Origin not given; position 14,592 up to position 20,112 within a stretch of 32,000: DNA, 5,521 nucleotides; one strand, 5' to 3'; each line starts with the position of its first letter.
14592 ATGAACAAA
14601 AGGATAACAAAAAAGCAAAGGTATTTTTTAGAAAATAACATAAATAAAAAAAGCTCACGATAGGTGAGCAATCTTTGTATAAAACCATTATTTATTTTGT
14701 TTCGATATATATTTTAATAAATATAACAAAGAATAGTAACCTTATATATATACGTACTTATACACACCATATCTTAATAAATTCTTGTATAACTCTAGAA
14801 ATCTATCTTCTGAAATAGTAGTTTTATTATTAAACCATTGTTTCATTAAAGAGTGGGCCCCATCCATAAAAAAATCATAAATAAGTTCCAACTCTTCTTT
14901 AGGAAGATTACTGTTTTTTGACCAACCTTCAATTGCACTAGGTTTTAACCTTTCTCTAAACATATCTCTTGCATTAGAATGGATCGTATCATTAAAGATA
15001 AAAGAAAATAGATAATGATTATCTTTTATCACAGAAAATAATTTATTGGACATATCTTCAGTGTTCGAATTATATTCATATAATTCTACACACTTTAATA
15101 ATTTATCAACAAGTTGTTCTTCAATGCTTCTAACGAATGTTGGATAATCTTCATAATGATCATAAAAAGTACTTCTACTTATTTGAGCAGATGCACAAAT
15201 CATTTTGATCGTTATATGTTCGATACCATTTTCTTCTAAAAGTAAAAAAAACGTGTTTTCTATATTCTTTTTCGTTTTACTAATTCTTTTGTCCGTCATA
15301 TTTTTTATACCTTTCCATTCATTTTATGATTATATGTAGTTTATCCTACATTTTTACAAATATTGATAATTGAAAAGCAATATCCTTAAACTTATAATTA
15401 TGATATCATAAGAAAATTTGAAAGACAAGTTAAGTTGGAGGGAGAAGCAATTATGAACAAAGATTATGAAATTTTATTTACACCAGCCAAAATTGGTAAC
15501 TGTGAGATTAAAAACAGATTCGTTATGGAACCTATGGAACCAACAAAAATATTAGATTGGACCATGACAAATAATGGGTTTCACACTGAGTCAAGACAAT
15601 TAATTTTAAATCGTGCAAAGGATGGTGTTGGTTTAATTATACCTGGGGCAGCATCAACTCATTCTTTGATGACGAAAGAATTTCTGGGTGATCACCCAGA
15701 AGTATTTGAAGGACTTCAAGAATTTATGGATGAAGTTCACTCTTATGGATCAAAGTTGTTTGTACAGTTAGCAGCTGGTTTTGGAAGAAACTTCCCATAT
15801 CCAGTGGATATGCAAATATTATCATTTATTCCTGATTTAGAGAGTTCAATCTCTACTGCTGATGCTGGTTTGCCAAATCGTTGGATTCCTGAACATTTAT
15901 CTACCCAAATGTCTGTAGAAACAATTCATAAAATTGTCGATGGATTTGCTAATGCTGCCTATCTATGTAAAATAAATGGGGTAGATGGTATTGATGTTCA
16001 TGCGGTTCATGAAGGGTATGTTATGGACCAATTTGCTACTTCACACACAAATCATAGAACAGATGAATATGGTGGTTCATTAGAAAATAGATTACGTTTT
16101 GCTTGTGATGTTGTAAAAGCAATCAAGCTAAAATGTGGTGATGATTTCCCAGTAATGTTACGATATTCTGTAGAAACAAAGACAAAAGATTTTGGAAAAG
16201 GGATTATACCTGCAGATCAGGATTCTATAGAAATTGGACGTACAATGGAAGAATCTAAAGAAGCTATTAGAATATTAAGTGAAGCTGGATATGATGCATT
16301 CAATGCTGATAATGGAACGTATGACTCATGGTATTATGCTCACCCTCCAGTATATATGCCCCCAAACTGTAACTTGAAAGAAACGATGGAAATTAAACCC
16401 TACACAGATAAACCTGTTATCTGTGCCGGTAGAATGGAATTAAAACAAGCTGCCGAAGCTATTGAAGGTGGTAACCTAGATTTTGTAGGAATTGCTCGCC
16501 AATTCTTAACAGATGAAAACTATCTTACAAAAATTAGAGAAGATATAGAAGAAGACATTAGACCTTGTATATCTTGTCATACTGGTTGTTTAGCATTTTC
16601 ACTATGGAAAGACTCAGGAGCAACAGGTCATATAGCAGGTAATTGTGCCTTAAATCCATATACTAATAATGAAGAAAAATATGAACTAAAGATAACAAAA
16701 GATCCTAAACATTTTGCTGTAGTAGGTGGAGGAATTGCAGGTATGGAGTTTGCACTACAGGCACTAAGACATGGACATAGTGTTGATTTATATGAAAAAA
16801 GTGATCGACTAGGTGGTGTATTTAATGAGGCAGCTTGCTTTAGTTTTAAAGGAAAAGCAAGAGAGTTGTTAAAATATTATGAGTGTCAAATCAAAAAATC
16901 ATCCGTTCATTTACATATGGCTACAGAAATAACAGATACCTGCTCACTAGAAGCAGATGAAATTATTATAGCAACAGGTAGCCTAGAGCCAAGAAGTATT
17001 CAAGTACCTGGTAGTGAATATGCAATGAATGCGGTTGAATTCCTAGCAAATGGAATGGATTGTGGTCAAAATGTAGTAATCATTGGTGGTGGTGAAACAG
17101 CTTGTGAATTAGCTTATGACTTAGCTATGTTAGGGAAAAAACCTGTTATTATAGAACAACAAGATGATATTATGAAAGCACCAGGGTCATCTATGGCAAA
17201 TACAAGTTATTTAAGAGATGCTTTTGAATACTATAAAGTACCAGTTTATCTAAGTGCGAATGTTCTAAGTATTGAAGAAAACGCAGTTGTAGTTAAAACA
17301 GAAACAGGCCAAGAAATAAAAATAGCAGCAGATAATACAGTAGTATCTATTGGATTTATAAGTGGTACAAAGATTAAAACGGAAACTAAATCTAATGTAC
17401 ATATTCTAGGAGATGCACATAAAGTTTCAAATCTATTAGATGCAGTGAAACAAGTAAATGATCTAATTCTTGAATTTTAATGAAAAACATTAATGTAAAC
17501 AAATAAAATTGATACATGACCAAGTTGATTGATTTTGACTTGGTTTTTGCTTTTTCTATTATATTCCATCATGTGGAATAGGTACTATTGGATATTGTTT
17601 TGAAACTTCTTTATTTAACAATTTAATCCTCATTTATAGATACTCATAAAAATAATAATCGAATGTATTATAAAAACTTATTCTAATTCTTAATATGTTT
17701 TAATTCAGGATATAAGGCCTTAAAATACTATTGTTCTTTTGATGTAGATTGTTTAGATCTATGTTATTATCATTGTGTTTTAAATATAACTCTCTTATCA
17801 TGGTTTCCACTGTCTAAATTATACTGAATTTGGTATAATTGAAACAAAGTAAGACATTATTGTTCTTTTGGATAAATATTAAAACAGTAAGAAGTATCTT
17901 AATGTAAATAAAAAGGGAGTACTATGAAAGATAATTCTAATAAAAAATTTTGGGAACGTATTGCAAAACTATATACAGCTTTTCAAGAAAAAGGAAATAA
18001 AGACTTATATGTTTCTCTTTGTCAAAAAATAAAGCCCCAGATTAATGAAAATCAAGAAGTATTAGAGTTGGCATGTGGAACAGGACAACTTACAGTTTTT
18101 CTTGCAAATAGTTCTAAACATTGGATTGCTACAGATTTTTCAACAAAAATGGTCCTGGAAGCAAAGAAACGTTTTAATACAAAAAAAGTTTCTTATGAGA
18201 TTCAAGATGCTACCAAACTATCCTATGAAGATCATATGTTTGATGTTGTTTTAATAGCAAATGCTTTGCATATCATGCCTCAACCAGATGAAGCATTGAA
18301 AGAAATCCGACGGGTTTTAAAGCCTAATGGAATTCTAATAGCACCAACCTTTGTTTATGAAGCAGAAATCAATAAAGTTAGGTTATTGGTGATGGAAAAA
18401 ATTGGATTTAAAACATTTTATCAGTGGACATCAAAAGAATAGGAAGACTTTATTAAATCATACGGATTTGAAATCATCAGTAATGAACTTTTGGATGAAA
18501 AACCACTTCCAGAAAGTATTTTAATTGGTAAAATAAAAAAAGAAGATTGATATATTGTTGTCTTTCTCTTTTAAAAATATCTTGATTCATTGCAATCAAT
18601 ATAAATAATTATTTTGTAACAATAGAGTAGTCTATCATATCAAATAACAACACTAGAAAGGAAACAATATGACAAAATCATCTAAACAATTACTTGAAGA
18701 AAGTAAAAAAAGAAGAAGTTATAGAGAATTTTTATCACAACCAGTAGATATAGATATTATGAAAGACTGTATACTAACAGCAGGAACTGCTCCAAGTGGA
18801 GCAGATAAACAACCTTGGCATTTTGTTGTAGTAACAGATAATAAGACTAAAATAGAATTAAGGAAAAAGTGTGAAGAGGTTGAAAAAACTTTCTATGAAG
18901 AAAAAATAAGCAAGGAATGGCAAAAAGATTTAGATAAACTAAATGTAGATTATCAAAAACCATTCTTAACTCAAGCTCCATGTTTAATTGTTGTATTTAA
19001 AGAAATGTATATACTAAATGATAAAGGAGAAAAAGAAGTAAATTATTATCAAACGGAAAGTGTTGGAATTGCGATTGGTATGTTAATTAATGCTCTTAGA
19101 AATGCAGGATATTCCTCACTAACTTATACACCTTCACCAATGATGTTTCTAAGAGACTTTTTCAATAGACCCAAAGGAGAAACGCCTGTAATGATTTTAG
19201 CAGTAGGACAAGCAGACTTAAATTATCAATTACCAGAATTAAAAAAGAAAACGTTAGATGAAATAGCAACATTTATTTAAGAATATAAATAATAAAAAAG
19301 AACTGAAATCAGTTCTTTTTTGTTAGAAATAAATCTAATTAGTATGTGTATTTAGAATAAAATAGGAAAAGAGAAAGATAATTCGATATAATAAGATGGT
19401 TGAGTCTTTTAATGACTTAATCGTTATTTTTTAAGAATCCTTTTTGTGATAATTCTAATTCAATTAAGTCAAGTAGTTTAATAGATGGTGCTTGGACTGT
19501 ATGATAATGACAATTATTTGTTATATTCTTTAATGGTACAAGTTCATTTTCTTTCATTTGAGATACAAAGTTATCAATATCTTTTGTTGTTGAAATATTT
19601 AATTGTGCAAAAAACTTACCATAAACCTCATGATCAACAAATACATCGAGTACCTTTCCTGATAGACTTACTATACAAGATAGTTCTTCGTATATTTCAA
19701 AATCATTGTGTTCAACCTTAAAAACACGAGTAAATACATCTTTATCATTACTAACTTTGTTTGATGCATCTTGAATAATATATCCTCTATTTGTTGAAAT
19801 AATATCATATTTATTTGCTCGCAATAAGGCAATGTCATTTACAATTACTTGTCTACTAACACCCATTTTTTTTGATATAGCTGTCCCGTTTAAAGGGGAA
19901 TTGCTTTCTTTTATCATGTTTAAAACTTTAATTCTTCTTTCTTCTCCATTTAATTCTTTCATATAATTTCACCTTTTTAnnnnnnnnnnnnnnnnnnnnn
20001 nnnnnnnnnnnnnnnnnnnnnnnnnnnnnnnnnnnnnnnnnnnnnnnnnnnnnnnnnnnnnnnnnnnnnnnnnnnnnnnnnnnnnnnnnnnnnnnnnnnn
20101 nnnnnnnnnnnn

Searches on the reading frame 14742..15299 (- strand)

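Call 61: search_protein_families(library=pfam, proteins=[window:14742-15299:-], max_evalue=0.00001)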
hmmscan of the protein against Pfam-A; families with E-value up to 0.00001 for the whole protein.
window:14742-15299:- (185 aa): 1 family
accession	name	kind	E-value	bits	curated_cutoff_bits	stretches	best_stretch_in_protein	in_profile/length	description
PF14278.11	TetR_C_8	-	3.2e-10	40.5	26.1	1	79-175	2-101/103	Transcriptional regulator C-terminal region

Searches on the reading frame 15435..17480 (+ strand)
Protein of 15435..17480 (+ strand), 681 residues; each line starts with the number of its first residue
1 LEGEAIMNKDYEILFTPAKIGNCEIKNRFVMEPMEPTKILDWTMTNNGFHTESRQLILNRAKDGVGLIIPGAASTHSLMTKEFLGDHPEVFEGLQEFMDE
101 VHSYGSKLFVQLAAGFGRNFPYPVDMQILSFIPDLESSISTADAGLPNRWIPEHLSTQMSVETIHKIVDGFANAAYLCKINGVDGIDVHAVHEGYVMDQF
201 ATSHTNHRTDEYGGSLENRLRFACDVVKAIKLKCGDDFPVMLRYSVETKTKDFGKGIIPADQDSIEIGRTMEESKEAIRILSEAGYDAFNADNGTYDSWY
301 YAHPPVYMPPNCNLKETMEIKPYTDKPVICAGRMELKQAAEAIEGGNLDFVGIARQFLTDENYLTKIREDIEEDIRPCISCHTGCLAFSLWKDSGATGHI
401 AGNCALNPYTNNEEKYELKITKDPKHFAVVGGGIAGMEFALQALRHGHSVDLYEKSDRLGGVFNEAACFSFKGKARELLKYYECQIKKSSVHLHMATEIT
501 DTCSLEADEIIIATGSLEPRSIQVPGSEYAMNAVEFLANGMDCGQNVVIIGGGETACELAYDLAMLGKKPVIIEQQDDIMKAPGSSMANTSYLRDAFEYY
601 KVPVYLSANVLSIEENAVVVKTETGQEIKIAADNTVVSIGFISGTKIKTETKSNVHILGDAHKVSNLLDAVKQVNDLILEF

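Call 61: search_protein_families(library=pfam, proteins=[window:15435-17480:+], max_evalue=0.00001)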
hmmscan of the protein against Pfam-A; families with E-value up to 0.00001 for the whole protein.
window:15435-17480:+ (681 aa): 9 families
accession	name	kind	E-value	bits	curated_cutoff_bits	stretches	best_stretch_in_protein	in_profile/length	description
PF00724.26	Oxidored_FMN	-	4e-50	171.4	27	1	14-373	2-341/342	NADH:flavin oxidoreductase / NADH oxidase family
PF07992.20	Pyr_redox_2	-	1.1e-31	110.8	26.1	2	497-651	91-245/291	Pyridine nucleotide-disulphide oxidoreductase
PF13738.12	Pyr_redox_3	-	2.4e-18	66.8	30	1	499-647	117-273/305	Pyridine nucleotide-disulphide oxidoreductase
PF00070.33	Pyr_redox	-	1.5e-17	64.3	22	1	546-620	1-77/82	Pyridine nucleotide-disulphide oxidoreductase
PF01266.30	DAO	-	7.7e-12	45.8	27.9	0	547-602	2-56/353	FAD dependent oxidoreductase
PF13450.12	NAD_binding_8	-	2.4e-11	44.2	21.9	1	429-462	1-34/68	NAD(P)-binding Rossmann-like domain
PF12831.13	FAD_oxidored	-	2.6e-07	30.7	27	1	428-474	3-49/416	FAD dependent oxidoreductase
PF01134.28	GIDA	-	2.9e-06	27.1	22.1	0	428-462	3-38/391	Glucose inhibited division protein A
PF03486.20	HI0933_like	-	3.1e-06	27.3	50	0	427-460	3-36/244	HI0933-like protein Rossmann domain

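Call 79: search_protein_families(library=ncbifam, proteins=[window:15435-17480:+], max_evalue=0.00001)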
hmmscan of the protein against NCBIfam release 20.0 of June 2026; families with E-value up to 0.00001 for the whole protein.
window:15435-17480:+ (681 aa): 56 families (the best 25 are shown)
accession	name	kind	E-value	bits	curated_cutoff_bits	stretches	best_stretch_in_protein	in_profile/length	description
NF041087.1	bile_acid_BaiCD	equivalog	1.3e-96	324.2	825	1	11-677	1-638/642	bile acid Fe-S flavoenzyme BaiCD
NF045599.1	bili_reduct_long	exception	4.8e-90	302.6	750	1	14-673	1-633/641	bilirubin reductase, long form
TIGR03997.1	mycofact_OYE_2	equivalog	4.6e-78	263.2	793.15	1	14-643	2-604/645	mycofactocin system FadH/OYE family oxidoreductase 2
NF045592.1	bili_reduct_N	equivalog_domain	1.2e-47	162.8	425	1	14-386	2-349/363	bilirubin reductase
TIGR03996.1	mycofact_OYE_1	hypoth_equivalog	2.7e-36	125.3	627.9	1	154-673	125-628/633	mycofactocin system FadH/OYE family oxidoreductase 1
NF010047.0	PRK13523.1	equivalog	1.3e-28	100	431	1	14-367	5-320/339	NADPH dehydrogenase NamA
NF006101.0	PRK08255.1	equivalog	6.7e-24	84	1078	1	11-364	396-727/768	bifunctional salicylyl-CoA 5-hydroxylase/oxidoreductase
NF007899.0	PRK10605.1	subfamily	2.7e-22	79.5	403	1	12-231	4-223/365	N-ethylmaleimide reductase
TIGR01350.1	lipoamide_DH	equivalog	1e-19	70.6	408.8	1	499-646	127-272/461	dihydrolipoyl dehydrogenase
NF004943.0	PRK06292.2-1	equivalog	6.6e-18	64.7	432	1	494-640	119-267/456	dihydrolipoyl dehydrogenase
NF009410.0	PRK12771.1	subfamily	2.2e-17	62.9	516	1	414-582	128-308/566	NAD(P)-binding protein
TIGR02053.1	MerA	equivalog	2.2e-15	56.6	454.45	1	474-640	93-265/465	mercury(II) reductase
NF004945.0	PRK06292.2-3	equivalog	3.2e-14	52.7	494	1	501-642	124-266/457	dihydrolipoyl dehydrogenase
NF004991.0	PRK06370.1-3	subfamily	5e-13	48.4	620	1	505-640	163-299/509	FAD-containing oxidoreductase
NF004947.0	PRK06292.2-5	equivalog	7.4e-13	48.2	592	1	504-657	129-284/474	dihydrolipoyl dehydrogenase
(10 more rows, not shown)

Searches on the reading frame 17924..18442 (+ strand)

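Call 61: search_protein_families(library=pfam, proteins=[window:17924-18442:+], max_evalue=0.00001)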
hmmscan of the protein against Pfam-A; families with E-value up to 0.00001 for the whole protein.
window:17924-18442:+ (172 aa): 10 families
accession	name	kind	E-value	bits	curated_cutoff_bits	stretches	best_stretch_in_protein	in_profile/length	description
PF08241.18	Methyltransf_11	-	7.5e-24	84.6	21.2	1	47-139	1-94/95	Methyltransferase domain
PF13649.12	Methyltransf_25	-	2.9e-23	82.8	27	1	46-136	1-97/97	Methyltransferase domain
PF13847.12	Methyltransf_31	-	1.1e-21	77.4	27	1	41-148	2-117/145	Methyltransferase domain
PF08242.18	Methyltransf_12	-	2.3e-17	63.9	30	1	47-138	1-98/98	Methyltransferase domain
PF01209.24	Ubie_methyltran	-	5.7e-15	55.7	20.1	1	41-140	46-151/233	ubiE/COQ5 methyltransferase family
PF13489.12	Methyltransf_23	-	1.1e-10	41.9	27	1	31-141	11-117/164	Methyltransferase domain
PF05219.18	DREV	-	1.2e-08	34.8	26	1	41-139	93-185/265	DREV methyltransferase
PF06080.18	DUF938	-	5.5e-08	33.3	27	1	36-139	18-136/202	Protein of unknown function (DUF938)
PF05401.17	NodS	-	5.5e-07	30.1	24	1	42-139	43-143/201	Nodulation protein S (NodS)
PF07021.18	MetW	-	1.7e-06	28.3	21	1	35-144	6-113/193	Methionine biosynthesis protein MetW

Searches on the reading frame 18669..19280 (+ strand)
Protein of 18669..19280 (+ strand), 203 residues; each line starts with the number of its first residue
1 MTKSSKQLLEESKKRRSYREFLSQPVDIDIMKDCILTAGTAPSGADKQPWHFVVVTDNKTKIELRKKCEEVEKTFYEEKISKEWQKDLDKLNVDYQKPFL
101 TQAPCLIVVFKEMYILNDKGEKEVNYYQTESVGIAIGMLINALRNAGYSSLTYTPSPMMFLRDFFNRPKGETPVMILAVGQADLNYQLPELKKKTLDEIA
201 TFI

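Call 61: search_protein_families(library=pfam, proteins=[window:18669-19280:+], max_evalue=0.00001)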
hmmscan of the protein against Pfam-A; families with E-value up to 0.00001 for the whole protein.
window:18669-19280:+ (203 aa): 2 families
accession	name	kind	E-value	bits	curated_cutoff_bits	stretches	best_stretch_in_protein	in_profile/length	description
PF00881.29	Nitroreductase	-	1.1e-21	78.2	23.5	1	13-180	2-166/167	Nitroreductase family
PF14512.11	TM1586_NiRdase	-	4.9e-07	30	27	0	12-64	139-193/215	Putative TM nitroreductase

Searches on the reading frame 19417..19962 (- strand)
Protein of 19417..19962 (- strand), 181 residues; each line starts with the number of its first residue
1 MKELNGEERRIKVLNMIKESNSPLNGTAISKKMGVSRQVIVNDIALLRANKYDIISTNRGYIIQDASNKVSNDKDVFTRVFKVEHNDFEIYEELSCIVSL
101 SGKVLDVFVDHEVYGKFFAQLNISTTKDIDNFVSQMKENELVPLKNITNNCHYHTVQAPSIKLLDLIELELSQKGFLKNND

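Call 61: search_protein_families(library=pfam, proteins=[window:19417-19962:-], max_evalue=0.00001)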
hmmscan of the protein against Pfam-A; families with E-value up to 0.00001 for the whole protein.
window:19417-19962:- (181 aa): 2 families
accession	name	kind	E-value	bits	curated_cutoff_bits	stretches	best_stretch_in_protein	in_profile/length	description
PF02829.19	3H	-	6.8e-29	100.4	25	1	81-177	1-97/97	3H domain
PF08279.18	HTH_11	-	1.3e-13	51.1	25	1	9-62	1-55/55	HTH domain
